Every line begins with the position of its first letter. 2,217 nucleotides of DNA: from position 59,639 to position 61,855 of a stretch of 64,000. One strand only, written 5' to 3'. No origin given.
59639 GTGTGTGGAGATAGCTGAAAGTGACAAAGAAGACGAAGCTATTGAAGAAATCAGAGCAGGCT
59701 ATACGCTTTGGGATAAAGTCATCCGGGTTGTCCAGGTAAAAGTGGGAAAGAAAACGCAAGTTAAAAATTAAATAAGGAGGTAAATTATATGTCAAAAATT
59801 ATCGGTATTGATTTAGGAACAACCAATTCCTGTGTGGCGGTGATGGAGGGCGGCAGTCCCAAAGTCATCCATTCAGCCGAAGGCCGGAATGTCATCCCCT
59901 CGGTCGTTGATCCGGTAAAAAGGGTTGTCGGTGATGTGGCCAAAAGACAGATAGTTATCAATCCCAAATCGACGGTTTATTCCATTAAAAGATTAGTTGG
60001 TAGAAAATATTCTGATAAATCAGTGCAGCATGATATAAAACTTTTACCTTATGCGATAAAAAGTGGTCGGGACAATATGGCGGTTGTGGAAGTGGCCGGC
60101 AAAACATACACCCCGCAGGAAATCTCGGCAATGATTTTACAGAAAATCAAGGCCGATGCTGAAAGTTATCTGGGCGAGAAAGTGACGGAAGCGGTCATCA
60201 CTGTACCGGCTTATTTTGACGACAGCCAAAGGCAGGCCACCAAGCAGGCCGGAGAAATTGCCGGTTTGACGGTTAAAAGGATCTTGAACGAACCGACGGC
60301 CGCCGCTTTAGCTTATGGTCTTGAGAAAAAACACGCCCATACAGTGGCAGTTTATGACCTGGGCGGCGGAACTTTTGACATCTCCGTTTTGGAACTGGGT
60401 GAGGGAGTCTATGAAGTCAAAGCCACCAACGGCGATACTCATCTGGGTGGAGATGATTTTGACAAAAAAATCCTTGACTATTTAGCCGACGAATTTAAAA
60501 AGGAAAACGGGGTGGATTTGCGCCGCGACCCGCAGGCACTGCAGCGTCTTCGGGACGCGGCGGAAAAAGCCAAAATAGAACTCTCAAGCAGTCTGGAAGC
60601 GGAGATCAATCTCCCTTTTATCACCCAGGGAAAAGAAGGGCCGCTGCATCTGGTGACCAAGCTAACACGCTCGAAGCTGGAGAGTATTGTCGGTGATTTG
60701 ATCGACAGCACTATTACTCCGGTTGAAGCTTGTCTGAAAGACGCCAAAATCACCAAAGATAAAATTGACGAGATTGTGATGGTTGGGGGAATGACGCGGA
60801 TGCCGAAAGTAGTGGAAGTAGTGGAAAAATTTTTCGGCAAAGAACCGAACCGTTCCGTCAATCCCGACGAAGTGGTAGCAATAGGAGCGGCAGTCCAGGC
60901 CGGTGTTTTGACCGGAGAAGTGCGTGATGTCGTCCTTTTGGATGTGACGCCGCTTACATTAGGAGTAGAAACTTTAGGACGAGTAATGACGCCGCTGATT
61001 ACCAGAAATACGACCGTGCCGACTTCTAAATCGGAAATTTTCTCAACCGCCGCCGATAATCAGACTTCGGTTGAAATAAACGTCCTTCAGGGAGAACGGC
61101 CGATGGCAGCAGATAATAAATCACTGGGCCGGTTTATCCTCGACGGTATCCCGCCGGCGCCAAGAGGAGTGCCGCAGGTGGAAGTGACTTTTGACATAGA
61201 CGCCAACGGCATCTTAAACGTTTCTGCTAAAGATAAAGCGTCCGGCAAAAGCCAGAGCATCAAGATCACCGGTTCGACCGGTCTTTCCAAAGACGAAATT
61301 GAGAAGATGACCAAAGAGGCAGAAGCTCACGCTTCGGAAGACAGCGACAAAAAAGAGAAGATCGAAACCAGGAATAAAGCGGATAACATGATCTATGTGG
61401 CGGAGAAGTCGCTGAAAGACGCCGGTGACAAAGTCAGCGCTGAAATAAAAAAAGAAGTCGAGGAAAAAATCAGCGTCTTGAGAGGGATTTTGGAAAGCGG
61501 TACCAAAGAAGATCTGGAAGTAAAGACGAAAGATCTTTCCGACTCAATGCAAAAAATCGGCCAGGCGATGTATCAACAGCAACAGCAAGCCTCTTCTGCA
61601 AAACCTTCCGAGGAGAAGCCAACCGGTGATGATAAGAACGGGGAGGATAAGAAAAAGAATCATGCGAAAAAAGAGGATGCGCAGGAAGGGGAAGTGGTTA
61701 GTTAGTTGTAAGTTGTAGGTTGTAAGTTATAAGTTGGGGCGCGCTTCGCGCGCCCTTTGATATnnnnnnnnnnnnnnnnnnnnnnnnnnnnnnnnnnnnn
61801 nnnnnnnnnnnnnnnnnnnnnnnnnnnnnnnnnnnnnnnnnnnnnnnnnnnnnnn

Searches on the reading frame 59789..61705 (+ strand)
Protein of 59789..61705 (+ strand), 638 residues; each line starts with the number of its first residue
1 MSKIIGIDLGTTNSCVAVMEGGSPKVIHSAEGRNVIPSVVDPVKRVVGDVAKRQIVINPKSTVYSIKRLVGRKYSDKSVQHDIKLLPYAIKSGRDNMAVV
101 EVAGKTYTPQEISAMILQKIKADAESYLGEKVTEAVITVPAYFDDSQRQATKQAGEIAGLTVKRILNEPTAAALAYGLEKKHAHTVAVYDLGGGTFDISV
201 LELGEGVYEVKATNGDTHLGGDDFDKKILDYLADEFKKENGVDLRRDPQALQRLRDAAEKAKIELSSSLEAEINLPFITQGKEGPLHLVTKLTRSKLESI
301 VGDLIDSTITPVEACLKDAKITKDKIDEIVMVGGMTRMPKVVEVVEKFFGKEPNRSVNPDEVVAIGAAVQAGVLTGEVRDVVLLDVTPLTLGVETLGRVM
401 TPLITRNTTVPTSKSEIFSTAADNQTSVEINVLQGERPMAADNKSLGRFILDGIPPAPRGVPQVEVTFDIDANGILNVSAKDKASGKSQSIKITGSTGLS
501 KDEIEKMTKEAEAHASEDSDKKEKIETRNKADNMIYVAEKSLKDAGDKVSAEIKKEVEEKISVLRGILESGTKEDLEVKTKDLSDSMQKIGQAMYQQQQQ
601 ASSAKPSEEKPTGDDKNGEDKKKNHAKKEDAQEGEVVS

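Call 41: search_protein_families(library=pfam, proteins=[window:59789-61705:+], max_evalue=0.00001)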
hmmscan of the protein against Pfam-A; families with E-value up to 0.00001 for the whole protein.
window:59789-61705:+ (638 aa): 2 families
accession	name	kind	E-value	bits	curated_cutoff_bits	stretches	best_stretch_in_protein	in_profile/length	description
PF00012.26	HSP70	-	1.1e-255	849.9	20.6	1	4-596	1-599/599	Hsp70 protein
PF06723.19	MreB_Mbl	-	1.5e-16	60.6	27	1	116-368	77-316/327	MreB/Mbl protein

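Call 42: find_related_loci(query=window:59789-61702:+, collection=genome_contigs, flank=500)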
Query window:59789-61702:+ (638 aa) in genome_contigs; peptide patterns used: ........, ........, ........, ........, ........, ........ (x = any residue, [..] = any of these).
600 stretches matched a pattern (row limit reached: there are more); 573 encode a relative of the query (tblastn E <= 1e-3); the best 80 are kept; 80 distinct loci.
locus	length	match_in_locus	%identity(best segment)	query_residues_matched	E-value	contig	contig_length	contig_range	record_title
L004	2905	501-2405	84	1-638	0e+0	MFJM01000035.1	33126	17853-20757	MAG: Candidatus Gottesmanbacteria bacterium RIFCSPHIGHO2_02_FULL_39_14 rifcsphigho2_02_scaffold_3627, whole genome shotg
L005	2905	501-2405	79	1-638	0e+0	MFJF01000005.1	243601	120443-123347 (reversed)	MAG: Candidatus Gottesmanbacteria bacterium RIFCSPHIGHO2_01_FULL_40_15 rifcsphigho2_01_scaffold_146, whole genome shotgu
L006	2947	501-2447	77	1-638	0e+0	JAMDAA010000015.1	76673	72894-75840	MAG: Patescibacteria group bacterium isolate FK_Sedi_B_Bin.274 NODE_688_length_76673_cov_21.6862, whole genome shotgun s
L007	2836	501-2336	83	28-638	0e+0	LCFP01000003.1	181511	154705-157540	MAG: Candidatus Gottesmanbacteria bacterium GW2011_GWA2_43_14 UV73_C0003, whole genome shotgun sequence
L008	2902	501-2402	78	1-638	0e+0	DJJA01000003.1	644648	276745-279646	MAG TPA_asm: Candidatus Gottesmanbacteria bacterium UBA6580 UBA6580_contig_80, whole genome shotgun sequence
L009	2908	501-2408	76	1-637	0e+0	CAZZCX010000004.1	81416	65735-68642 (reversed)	MAG TPA_asm: uncultured Gammaproteobacteria bacterium isolate SRP173033_co1_414 genome assembly, contig: NODE_390_length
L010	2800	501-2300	80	1-599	0e+0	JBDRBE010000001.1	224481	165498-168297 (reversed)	MAG: Candidatus Levyibacteriota bacterium isolate MEGAHIT-group-1.104 k141_4443064, whole genome shotgun sequence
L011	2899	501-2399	76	8-638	0e+0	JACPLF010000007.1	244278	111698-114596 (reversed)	MAG: Candidatus Levyibacteriota bacterium isolate NC_groundwater_514_Ag_S-0.1um_37_12 S35_SO-1_scaffold_285247, whole ge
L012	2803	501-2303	79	1-601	0e+0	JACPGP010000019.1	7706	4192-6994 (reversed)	MAG: Candidatus Levyibacteriota bacterium isolate NC_groundwater_391_Ag_B-0.1um_40_33 GD18-4_B1_scaffold_777565, whole g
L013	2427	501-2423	76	1-637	0e+0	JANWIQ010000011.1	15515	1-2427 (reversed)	MAG: Candidatus Paceibacterota bacterium isolate CRAIB_MAG45 c_000000012416, whole genome shotgun sequence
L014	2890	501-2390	76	1-637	0e+0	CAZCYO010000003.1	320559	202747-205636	MAG TPA_asm: uncultured Gammaproteobacteria bacterium isolate SRP278252_co1_715 genome assembly, contig: NODE_17_length_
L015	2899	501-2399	75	1-638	0e+0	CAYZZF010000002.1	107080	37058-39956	MAG TPA_asm: uncultured Gammaproteobacteria bacterium isolate SRP093762_co1_95 genome assembly, contig: NODE_108_length_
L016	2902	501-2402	74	1-638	0e+0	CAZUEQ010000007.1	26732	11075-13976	MAG TPA_asm: uncultured Gammaproteobacteria bacterium isolate SRP170004_co1_204 genome assembly, contig: NODE_2663_lengt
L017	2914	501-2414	75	1-638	0e+0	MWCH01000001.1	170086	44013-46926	MAG: Microgenomates group bacterium ADurb.Bin219 BWY24_contig000001, whole genome shotgun sequence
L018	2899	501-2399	74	1-638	0e+0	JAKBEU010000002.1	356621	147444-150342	MAG: bacterium isolate BP8.bin62 NODE_18_length_356621_cov_2.785026, whole genome shotgun sequence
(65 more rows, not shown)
